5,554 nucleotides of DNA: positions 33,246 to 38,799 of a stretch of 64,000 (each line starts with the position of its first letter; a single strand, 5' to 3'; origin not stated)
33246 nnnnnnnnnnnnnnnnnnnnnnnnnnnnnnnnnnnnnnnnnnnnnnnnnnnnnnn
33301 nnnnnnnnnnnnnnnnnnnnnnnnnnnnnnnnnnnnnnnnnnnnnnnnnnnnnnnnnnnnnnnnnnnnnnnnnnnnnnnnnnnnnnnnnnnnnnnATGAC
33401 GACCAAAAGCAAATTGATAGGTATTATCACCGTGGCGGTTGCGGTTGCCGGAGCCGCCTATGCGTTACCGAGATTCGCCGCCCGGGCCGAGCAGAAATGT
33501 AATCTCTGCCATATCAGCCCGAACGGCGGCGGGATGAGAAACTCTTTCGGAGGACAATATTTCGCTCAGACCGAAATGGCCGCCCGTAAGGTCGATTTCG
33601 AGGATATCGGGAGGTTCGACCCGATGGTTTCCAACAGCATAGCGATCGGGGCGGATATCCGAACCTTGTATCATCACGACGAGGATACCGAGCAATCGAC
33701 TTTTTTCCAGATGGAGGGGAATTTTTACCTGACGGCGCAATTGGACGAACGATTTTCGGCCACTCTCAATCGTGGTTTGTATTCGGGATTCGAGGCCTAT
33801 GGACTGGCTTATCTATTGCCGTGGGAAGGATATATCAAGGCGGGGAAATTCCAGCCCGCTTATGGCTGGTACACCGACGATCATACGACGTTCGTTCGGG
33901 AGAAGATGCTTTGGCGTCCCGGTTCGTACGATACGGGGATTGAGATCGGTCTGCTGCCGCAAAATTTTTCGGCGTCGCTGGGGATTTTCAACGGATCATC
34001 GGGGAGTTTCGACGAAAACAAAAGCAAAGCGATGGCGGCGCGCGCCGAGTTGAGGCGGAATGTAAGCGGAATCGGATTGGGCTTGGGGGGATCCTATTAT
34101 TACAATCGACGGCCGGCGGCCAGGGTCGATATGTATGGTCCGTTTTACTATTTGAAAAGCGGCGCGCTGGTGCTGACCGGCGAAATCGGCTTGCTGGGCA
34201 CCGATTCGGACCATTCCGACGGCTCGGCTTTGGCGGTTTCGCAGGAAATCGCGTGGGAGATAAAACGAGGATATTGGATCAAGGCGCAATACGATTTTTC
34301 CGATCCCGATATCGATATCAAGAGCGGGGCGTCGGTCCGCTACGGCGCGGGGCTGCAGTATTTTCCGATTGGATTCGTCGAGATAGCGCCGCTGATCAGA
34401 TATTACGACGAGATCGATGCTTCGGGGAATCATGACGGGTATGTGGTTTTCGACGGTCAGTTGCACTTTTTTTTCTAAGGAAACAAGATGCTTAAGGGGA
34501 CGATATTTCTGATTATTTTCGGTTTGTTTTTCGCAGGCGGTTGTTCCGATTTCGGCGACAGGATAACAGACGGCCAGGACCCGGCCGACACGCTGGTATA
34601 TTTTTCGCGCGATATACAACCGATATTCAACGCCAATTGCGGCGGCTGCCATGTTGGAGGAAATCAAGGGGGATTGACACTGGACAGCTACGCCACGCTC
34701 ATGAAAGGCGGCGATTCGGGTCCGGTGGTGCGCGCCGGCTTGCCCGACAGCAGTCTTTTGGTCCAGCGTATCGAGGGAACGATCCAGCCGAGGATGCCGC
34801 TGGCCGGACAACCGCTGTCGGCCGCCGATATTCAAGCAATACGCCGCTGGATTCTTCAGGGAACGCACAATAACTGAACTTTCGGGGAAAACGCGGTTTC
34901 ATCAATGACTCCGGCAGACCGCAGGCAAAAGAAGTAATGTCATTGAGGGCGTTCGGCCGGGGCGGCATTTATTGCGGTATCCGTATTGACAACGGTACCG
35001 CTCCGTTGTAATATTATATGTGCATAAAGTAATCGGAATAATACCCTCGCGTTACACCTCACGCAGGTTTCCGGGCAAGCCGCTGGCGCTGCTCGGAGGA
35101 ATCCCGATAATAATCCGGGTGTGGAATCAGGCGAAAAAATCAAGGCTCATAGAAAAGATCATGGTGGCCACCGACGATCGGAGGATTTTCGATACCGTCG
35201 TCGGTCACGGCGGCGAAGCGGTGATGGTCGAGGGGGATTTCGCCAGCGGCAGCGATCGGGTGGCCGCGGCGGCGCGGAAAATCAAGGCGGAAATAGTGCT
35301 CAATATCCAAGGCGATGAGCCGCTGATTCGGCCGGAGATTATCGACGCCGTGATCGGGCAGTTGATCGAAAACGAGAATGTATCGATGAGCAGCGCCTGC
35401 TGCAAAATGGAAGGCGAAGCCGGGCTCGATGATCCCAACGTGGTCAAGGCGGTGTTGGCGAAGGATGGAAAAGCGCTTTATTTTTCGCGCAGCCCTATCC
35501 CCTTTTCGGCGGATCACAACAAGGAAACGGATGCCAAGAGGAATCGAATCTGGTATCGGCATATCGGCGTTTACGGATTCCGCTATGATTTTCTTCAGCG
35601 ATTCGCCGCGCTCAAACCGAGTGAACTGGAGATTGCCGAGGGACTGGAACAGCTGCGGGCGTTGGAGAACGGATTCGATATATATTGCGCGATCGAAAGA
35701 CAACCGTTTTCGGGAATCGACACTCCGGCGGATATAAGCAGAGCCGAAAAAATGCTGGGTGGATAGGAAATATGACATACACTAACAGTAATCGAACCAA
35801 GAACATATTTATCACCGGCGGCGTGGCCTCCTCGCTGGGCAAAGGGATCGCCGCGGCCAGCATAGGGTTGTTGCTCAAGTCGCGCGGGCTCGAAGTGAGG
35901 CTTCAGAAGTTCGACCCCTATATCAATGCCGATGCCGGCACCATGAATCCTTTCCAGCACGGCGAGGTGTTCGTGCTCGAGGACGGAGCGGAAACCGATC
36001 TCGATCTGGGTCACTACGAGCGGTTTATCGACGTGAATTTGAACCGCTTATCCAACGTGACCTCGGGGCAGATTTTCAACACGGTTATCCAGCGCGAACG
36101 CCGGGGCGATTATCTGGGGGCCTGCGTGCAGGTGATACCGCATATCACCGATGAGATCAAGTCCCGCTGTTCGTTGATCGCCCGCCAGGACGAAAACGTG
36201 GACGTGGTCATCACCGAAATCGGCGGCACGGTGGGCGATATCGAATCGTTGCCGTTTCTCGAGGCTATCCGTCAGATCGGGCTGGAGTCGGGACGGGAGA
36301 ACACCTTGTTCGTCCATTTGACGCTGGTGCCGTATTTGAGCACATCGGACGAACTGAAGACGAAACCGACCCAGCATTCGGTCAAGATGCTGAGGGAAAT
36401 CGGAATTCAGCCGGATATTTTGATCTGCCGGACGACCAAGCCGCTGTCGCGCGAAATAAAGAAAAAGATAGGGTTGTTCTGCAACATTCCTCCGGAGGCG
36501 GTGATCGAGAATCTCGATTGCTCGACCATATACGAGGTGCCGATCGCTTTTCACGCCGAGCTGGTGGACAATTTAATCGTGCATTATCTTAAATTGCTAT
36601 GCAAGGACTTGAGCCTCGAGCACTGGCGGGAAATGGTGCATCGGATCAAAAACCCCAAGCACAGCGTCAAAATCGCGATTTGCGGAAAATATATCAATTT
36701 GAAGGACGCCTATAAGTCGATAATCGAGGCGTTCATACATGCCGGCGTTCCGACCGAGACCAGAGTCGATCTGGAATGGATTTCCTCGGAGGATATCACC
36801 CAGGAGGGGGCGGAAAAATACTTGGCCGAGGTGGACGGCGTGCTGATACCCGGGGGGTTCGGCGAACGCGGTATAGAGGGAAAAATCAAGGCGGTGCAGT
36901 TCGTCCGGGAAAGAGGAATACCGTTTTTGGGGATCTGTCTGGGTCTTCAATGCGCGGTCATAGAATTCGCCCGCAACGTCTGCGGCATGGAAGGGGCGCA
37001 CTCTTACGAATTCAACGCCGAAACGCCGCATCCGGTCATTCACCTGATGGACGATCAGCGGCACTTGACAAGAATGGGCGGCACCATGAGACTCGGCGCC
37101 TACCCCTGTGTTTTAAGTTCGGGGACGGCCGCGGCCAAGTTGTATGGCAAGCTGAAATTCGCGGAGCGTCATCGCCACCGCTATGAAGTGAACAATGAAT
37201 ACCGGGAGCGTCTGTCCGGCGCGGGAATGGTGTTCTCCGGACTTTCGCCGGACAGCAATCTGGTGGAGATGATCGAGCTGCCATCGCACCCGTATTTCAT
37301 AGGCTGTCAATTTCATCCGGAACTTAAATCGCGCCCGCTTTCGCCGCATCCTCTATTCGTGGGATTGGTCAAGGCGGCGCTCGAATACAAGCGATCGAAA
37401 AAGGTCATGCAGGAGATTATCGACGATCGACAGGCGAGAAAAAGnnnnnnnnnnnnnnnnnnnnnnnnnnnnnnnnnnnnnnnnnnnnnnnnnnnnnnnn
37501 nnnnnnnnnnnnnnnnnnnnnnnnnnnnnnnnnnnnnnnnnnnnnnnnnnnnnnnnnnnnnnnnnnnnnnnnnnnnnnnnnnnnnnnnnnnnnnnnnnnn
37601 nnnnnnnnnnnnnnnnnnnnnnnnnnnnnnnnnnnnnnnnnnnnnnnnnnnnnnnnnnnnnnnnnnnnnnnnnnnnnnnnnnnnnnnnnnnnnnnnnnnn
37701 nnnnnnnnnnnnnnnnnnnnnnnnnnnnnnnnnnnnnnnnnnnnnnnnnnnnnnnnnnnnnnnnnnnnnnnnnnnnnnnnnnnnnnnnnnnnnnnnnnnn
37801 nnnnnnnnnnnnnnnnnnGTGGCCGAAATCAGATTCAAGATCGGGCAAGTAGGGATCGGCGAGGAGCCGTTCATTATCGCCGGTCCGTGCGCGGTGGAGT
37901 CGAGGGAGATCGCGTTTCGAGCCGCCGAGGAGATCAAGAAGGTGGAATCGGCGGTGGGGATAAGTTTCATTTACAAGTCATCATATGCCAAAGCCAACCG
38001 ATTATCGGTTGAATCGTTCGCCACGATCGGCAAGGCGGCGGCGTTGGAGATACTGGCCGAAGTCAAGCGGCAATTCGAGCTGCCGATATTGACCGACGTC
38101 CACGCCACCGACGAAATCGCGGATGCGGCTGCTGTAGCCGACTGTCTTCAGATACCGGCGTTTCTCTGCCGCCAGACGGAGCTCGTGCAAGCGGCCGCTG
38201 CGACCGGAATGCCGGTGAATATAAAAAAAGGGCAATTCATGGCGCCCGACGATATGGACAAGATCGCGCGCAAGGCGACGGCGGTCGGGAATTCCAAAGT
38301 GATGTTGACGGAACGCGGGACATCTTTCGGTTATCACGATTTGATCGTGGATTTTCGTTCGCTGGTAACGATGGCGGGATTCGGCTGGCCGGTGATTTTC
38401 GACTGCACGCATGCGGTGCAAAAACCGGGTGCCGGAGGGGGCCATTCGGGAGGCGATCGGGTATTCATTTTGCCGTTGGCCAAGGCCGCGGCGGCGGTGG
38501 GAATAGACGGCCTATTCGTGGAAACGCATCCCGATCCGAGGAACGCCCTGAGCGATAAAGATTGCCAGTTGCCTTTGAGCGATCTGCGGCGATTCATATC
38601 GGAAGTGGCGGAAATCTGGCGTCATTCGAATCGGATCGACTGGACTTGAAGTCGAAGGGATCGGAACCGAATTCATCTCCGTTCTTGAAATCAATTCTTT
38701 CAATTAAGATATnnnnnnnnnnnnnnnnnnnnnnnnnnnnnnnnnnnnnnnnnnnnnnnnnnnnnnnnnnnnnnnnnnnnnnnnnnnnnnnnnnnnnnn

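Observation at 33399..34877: Adjacent haem-motif pair: outer-membrane beta-barrel with CNLCH after the signal peptide, plus small PSCyt1-type cytochrome lipoprotein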

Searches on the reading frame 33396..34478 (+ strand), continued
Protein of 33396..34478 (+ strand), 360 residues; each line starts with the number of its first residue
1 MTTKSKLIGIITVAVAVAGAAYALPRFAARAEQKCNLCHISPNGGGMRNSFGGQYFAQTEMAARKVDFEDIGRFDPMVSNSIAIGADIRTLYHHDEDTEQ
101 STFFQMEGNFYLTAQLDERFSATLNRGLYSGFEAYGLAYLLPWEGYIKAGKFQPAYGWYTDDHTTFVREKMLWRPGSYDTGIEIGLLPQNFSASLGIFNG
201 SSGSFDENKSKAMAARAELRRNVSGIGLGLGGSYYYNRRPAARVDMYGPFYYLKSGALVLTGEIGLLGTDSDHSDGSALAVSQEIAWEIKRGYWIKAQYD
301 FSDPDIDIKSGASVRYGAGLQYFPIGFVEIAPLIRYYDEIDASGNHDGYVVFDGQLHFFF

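Call 61: search_protein_families(library=pfam, proteins=[L056:2022-3581:+, L055:3798-5204:+, L049:2552-3154:+, L057:5089-5991:+, L049:56-1441:+, L043:787-1833:+, L065:3556-4929:+, L054:13-1026:+, L037:3121-4149:-, L010:3166-3921:-], max_evalue=0.001)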
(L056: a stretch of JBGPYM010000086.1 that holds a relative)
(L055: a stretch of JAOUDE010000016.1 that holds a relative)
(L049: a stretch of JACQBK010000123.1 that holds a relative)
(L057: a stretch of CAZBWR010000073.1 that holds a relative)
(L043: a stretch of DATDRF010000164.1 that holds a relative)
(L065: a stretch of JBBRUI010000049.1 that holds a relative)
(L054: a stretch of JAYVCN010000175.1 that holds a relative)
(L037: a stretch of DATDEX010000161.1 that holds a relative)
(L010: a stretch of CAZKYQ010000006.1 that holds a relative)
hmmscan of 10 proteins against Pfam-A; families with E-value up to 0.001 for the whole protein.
L056:2022-3581:+ (519 aa): 3 families
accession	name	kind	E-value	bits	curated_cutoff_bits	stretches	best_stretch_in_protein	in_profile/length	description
PF02518.31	HATPase_c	-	2.4e-27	96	26.4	1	408-513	2-109/111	Histidine kinase-, DNA gyrase B-, and HSP90-like ATPase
PF00512.31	HisKA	-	4.3e-12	46.3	26.9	1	300-359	4-62/66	His Kinase A (phospho-acceptor) domain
PF00672.30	HAMP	-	2.3e-05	25.1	25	1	203-255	5-52/53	HAMP domain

L055:3798-5204:+ (468 aa): 8 families
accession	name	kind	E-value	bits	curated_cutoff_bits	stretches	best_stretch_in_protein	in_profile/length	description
PF00158.32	Sigma54_activat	-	1.3e-72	243.4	20.2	1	147-313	1-167/168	Sigma-54 interaction domain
PF00072.30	Response_reg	-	4.7e-29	101.2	30.2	1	9-118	1-110/111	Response regulator receiver domain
PF25601.1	AAA_lid_14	-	1.2e-21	76.8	27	1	319-399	1-81/87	AAA+ ATPase lid domain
PF14532.12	Sigma54_activ_2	-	9.6e-19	68.4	25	1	149-318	2-138/138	Sigma-54 interaction domain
PF07728.20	AAA_5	-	5.2e-07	30.2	22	1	171-306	2-137/139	AAA domain (dynein-related subfamily)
PF02954.25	HTH_8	-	3.2e-06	27.2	22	1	422-457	5-40/42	Bacterial regulatory protein, Fis family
PF07724.20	AAA_2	-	4.3e-06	27.3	27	1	169-297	4-133/166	AAA domain (Cdc48 subfamily)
PF00004.35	AAA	-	6.6e-05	23.8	21.2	1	171-290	1-111/131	ATPase family associated with various cellular activities (AAA)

L049:2552-3154:+ (200 aa): 1 family
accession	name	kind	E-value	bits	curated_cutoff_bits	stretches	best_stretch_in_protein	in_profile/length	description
PF00929.31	RNase_T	-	5.6e-31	108.7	24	1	13-167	1-163/164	Exonuclease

L057:5089-5991:+ (300 aa): 3 families
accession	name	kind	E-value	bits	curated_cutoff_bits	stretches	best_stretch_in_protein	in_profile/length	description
PF00589.27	Phage_integrase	-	1.9e-49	168.2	27.1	1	111-285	3-169/172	Phage integrase family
PF02899.23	Phage_int_SAM_1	-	1.2e-22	80.4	22.3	1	6-84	2-79/83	Phage integrase, N-terminal SAM-like domain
PF13495.12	Phage_int_SAM_4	-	4.8e-07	30.5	27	1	17-82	13-76/85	Phage integrase, N-terminal SAM-like domain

L049:56-1441:+ (461 aa): 4 families
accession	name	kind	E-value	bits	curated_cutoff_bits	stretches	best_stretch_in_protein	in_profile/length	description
PF00005.33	ABC_tran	-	6.7e-30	104.9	25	1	234-383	1-137/137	ABC transporter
PF00664.28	ABC_membrane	-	6e-27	95.5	28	1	2-162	111-271/274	ABC transporter transmembrane region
PF02463.25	SMC_N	-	5.3e-06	26.5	40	1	354-426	136-212/220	RecF/RecN/SMC N terminal domain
PF13401.12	AAA_22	-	0.00042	21.1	27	0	247-382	8-94/130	AAA domain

L043:787-1833:+ (348 aa): 2 families
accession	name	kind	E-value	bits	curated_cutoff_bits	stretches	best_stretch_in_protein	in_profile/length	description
PF00316.25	FBPase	-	2.2e-69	233.3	34.8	1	7-196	2-191/191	Fructose-1-6-bisphosphatase, N-terminal domain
PF18913.5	FBPase_C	-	3.3e-51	172.8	27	1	200-330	1-126/127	Fructose-1-6-bisphosphatase, C-terminal domain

L065:3556-4929:+ (457 aa): 2 families
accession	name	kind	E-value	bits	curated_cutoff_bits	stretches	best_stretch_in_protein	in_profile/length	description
PF01545.26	Cation_efflux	-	1.5e-45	155.9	26.6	1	14-206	3-198/198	Cation efflux family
PF16916.11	ZT_dimer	-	2.3e-36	124.1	26.7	3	212-285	4-77/78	Dimerisation domain of Zinc Transporter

L054:13-1026:+ (337 aa): 1 family
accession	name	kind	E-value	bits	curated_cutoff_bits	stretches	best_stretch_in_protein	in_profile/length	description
PF05193.26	Peptidase_M16_C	-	6.4e-38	130.9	23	1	84-261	1-180/181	Peptidase M16 inactive domain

L037:3121-4149:- (342 aa): 2 families
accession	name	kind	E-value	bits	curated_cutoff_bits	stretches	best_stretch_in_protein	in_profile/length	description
PF01035.26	DNA_binding_1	-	4.8e-25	87.6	27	1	198-273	5-80/81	6-O-methylguanine DNA methyltransferase, DNA binding domain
PF02870.21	Methyltransf_1N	-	0.00032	21.6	21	1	117-190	7-71/71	6-O-methylguanine DNA methyltransferase, ribonuclease-like domain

L010:3166-3921:- (251 aa): 10 families
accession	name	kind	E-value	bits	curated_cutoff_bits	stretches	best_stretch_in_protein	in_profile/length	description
PF13649.12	Methyltransf_25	-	1.4e-18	67.8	27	1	45-140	1-97/97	Methyltransferase domain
PF08241.18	Methyltransf_11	-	1.2e-14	55.2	21.2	1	46-144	1-95/95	Methyltransferase domain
PF13847.12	Methyltransf_31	-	7.8e-14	52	27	1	40-148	2-113/145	Methyltransferase domain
PF08242.18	Methyltransf_12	-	9.4e-13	49.2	30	1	46-142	1-98/98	Methyltransferase domain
PF13489.12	Methyltransf_23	-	1.2e-11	45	27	1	25-161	5-124/164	Methyltransferase domain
PF05175.20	MTS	-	9.3e-10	38.8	23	1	33-161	23-158/170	Methyltransferase small domain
PF03848.20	TehB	-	1.1e-08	35.2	20.4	1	36-186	25-171/193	Tellurite resistance protein TehB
PF05401.17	NodS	-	5e-07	30.2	24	1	33-143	34-143/201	Nodulation protein S (NodS)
PF01739.24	CheR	-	0.00019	21.4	27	0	89-144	119-173/195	CheR methyltransferase, SAM binding domain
PF01209.24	Ubie_methyltran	-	0.0007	19.5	20.1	0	38-86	44-95/233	ubiE/COQ5 methyltransferase family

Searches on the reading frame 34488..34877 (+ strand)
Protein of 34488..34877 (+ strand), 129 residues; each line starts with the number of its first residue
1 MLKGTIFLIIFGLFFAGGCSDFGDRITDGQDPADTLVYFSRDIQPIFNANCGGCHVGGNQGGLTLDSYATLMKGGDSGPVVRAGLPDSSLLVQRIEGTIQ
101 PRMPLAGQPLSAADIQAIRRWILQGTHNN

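Call 3: search_protein_families(library=pfam, proteins=[window:34488-34877:+], max_evalue=1)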
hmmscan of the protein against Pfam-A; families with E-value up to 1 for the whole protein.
window:34488-34877:+ (129 aa): 4 families
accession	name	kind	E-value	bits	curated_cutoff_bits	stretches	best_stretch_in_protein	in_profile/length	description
PF07635.16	PSCyt1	-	6.9e-10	39.8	22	1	51-104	1-56/59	Planctomycete cytochrome C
PF13442.11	Cytochrome_CBB3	-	7.2e-06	26.7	27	1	42-122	5-68/68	Cytochrome C oxidase, cbb3-type, subunit III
PF00034.26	Cytochrom_C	-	0.0011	20.7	21.3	1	44-124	5-88/90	Cytochrome c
PF14495.11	Cytochrom_C550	-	0.057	13.6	27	1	44-59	30-45/136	Cytochrome c-550 domain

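Call 4: search_protein_families(library=ncbifam, proteins=[window:34488-34877:+], max_evalue=1)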
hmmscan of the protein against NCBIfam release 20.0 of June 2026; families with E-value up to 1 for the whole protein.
window:34488-34877:+ (129 aa): 8 families
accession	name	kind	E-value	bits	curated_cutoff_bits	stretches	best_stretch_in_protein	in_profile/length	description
NF045930.1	Cytc6PetJCyano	equivalog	0.00076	19.4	135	1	45-59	33-47/110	cytochrome c6 PetJ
NF011054.0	PRK14486.1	equivalog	0.0011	18.5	447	1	41-123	216-288/294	putative bifunctional cbb3-type cytochrome c oxidase subunit II/cytochrome c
NF052339.1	hydrazine_alpha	equivalog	0.0026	15.7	800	1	35-63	666-694/804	hydrazine synthase subunit alpha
NF045774.1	cytochro_C551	exception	0.0043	17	118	1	6-62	6-61/110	cytochrome c551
NF047812.1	LIC11213_lipo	equivalog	0.012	15.8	100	1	46-126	47-116/118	LIC11213 family lipoprotein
TIGR03045.1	PS_II_C550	equivalog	0.099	12.3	177.75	1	45-59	56-70/159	photosystem II cytochrome c-550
TIGR00077.1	lspA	equivalog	0.13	12.2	73.95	1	9-48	99-137/164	signal peptidase II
TIGR03806.1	chp_HNE_0200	subfamily_domain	0.16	11.1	313.3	1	79-122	266-311/314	SO2930 family diheme c-type cytochrome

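Call 54: list_cluster_members(proteins=[P0001, window:34488-34877:+, P0009, P0042, P0066, P0104, P0108, P0117, P0140, P0157])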
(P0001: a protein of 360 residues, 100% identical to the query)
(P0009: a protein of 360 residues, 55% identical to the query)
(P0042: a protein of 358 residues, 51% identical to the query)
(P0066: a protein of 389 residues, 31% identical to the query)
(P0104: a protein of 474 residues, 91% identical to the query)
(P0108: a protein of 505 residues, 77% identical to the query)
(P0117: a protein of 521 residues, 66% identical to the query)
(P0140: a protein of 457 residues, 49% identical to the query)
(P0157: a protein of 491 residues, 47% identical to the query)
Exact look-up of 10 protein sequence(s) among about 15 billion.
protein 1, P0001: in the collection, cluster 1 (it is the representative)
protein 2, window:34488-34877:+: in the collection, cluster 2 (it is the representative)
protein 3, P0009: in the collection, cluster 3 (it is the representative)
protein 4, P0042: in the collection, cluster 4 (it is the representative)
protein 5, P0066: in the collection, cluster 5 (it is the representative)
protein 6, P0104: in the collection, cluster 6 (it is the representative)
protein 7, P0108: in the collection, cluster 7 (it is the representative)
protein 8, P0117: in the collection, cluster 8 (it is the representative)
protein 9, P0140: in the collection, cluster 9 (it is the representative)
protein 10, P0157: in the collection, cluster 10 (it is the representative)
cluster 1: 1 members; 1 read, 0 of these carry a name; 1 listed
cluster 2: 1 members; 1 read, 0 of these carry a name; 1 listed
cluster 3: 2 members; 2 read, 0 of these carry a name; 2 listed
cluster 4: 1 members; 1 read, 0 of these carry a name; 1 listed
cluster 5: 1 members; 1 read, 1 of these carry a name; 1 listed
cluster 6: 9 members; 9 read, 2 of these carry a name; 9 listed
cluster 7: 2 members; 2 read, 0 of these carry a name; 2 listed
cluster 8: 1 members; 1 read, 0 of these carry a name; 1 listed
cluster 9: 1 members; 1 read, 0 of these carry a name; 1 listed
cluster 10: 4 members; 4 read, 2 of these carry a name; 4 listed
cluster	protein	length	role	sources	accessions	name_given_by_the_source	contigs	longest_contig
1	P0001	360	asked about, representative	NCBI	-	-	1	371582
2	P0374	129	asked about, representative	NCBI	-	-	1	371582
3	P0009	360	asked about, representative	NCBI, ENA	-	-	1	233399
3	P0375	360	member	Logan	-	-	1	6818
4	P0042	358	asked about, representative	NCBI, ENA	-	-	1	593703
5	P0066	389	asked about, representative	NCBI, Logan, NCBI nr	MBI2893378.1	MAG: hypothetical protein HYY06_07480 [Deltaproteobacteria bacterium] | hypothetical protein [Deltaproteobacteria bacterium]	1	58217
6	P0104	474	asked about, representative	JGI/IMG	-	-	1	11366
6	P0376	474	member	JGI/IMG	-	hypothetical protein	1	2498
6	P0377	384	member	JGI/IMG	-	hypothetical protein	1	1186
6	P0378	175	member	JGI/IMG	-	-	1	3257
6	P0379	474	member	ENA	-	-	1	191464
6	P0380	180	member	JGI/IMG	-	-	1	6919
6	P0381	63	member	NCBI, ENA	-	-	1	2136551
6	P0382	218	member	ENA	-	-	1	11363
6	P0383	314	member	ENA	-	-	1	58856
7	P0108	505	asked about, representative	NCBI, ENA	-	-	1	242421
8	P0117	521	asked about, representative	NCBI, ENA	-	-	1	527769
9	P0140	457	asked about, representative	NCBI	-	-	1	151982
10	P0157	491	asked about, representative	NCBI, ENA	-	-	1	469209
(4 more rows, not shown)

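Call 59: search_solved_structures(query=window:34488-34877:+, max_evalue=1, show_alignments=2)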
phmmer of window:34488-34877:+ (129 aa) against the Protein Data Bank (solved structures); distinct sequences matched with E-value up to 1: 29.
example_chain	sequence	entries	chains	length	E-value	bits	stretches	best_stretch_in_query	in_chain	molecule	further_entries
4eid_A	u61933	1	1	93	0.00063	22.8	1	46-129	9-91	Cytochrome c6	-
3dr0_A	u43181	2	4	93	0.00083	22.4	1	46-129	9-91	Cytochrome c6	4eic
3dmi_A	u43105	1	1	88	0.0044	20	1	45-124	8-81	cytochrome c6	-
5c2v_A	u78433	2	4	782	0.0046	20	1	34-61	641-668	HYDRAZINE SYNTHASE ALPHA SUBUNIT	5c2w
9se7_T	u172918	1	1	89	0.0054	19.7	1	45-124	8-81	Cytochrome c6, chloroplastic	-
1cyi_A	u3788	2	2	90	0.0056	19.7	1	45-124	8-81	CYTOCHROME C6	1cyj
9krc_A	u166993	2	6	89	0.006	19.6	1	46-125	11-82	Cytochrome c6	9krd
4eie_A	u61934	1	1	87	0.0087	19.1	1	45-126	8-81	Cytochrome c6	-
4eif_A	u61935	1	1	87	0.0091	19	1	45-126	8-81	Cytochrome c6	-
7y5e_GN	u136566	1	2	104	0.011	18.7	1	39-123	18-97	Cytochrome c6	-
1ls9_A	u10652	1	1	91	0.013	18.5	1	42-123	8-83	CYTOCHROME C6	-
7y7a_G7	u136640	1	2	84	0.017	18.1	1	44-123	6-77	Cytochrome c6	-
2zbo_A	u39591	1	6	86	0.038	17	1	45-123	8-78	Cytochrome c6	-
1gdv_A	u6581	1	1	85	0.062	16.3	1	44-61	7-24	CYTOCHROME C6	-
5mab_A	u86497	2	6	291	0.13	15.3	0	62-128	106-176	FoxE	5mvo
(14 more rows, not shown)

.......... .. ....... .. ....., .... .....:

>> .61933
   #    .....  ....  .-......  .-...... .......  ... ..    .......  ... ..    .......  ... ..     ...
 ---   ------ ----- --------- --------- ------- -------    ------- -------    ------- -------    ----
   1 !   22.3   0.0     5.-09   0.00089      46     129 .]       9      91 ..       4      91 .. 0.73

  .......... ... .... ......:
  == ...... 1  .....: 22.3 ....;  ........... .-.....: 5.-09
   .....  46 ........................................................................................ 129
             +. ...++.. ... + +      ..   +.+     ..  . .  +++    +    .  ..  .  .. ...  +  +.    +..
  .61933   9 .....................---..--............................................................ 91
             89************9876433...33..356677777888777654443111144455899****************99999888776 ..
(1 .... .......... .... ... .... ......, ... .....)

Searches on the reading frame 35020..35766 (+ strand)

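Call 57: search_protein_families(library=pfam, proteins=[window:35020-35766:+], max_evalue=0.001)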
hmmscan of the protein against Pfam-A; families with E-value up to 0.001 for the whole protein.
window:35020-35766:+ (248 aa): 2 families
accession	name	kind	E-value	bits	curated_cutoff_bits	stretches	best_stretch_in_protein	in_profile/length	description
PF02348.25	CTP_transf_3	-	1.6e-56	191.9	22.6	1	5-221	1-217/217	Cytidylyltransferase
PF12804.13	NTP_transf_3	-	1e-06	29.5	27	1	14-120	9-116/160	MobA-like NTP transferase domain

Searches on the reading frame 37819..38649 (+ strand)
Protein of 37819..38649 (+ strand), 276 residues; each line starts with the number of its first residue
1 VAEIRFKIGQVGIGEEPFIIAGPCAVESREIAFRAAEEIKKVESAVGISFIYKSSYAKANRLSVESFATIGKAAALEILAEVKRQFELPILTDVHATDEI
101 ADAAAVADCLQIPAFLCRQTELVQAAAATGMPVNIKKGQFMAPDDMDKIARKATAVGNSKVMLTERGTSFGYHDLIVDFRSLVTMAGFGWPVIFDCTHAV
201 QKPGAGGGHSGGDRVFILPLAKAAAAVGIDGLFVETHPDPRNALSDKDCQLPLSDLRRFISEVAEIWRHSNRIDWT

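Call 57: search_protein_families(library=pfam, proteins=[window:37819-38649:+], max_evalue=0.001)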
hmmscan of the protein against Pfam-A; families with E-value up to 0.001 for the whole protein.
window:37819-38649:+ (276 aa): 1 family
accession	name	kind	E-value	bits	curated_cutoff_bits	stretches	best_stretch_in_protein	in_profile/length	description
PF00793.26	DAHP_synth_1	-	2.1e-63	214.2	25.5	1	11-265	12-263/270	DAHP synthetase I family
